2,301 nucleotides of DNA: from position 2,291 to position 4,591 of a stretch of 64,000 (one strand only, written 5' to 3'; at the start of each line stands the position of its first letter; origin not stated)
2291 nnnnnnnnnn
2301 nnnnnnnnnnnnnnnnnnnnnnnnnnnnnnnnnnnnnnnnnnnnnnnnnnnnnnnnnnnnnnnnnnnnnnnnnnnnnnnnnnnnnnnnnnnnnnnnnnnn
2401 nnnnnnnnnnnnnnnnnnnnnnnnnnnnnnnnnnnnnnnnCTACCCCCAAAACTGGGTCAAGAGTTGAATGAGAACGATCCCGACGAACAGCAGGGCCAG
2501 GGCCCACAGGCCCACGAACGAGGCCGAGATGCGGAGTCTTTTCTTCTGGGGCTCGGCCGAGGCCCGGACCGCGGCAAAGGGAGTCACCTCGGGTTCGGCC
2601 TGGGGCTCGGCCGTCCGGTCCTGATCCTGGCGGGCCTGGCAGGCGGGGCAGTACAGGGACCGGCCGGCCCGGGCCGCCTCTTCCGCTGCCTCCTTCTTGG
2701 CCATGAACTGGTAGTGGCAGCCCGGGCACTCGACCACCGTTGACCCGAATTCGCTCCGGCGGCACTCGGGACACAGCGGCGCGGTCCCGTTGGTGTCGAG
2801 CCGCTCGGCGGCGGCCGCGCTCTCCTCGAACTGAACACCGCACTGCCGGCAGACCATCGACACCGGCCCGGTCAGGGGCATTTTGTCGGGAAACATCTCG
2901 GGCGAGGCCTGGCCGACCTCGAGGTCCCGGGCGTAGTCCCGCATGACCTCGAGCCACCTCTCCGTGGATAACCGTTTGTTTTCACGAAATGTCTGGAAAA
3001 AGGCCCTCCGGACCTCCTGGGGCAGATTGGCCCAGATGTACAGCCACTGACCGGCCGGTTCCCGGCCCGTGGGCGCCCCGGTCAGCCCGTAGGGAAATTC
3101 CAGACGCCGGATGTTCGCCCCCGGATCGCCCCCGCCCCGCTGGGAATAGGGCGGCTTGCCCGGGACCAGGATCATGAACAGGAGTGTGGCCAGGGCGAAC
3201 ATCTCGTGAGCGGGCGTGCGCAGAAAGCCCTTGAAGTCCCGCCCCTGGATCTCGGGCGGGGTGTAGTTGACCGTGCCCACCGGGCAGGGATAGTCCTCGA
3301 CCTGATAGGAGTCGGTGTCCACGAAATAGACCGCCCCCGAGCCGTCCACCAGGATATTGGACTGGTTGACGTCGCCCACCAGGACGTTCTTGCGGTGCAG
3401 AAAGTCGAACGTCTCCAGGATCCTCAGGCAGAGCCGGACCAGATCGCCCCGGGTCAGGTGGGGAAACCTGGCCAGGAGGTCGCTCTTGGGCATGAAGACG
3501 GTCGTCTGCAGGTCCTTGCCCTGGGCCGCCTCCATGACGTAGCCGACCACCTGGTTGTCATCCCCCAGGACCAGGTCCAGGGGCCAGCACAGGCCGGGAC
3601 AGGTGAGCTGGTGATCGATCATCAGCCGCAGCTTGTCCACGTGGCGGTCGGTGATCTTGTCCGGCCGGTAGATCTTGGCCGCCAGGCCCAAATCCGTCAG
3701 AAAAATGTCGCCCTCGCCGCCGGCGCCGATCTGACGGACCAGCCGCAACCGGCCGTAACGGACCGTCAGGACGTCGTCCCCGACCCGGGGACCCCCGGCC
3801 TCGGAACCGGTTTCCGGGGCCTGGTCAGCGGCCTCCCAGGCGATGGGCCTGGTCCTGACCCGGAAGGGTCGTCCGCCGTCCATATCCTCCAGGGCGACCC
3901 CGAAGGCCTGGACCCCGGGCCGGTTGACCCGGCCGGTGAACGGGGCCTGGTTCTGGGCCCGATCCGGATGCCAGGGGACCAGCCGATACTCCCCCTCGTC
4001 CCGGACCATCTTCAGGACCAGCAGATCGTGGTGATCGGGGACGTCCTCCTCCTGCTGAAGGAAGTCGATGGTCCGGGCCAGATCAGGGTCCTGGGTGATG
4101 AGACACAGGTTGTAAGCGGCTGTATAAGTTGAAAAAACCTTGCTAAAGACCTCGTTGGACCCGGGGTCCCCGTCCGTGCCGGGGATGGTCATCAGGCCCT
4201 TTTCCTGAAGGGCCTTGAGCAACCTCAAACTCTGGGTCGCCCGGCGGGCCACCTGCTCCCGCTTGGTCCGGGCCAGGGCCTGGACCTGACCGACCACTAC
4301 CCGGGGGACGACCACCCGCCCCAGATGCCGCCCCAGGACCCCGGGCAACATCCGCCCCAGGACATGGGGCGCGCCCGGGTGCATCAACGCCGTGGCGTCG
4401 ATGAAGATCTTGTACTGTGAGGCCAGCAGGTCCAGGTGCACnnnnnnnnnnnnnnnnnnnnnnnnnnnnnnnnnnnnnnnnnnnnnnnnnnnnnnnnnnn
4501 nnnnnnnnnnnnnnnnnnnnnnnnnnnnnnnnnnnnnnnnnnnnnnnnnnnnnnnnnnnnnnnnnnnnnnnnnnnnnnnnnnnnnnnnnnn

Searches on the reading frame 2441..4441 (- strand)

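Call 33: search_protein_families(library=pfam, proteins=[window:2441-4441:-], max_evalue=0.0001)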
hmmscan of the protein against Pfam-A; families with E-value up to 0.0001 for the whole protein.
window:2441-4441:- (666 aa): 1 family
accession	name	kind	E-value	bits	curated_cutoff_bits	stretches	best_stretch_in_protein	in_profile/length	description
PF00069.31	Pkinase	-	3.3e-09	37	31.7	1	297-437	71-202/263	Protein kinase domain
